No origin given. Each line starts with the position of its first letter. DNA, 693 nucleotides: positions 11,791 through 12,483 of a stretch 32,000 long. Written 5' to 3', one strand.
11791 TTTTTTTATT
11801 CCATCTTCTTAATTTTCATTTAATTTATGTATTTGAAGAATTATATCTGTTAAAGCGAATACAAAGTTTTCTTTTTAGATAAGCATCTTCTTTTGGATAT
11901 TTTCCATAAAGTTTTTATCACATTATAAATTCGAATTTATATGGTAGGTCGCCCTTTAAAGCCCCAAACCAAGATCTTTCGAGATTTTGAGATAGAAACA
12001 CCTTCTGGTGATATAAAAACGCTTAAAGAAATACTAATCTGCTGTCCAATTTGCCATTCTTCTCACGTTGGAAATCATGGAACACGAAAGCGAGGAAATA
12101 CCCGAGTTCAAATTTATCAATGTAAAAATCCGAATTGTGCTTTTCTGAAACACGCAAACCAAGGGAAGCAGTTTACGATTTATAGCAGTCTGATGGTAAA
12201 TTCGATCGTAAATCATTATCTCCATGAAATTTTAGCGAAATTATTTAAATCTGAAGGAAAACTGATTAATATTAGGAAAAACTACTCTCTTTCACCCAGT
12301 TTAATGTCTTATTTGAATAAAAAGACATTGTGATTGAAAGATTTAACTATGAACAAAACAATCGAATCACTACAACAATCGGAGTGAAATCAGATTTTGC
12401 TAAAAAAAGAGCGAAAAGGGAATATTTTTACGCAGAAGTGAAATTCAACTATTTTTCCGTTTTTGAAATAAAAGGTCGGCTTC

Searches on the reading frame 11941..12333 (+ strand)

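Call 21: search_protein_families(library=pfam, proteins=[window:11941-12333:+], max_evalue=0.01)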
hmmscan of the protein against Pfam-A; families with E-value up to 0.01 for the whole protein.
window:11941-12333:+ (130 aa): 1 family
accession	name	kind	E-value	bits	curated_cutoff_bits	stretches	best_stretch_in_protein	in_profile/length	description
PF04606.18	Ogr_Delta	-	0.00085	19.6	26.3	1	35-69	2-36/47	Ogr/Delta-like zinc finger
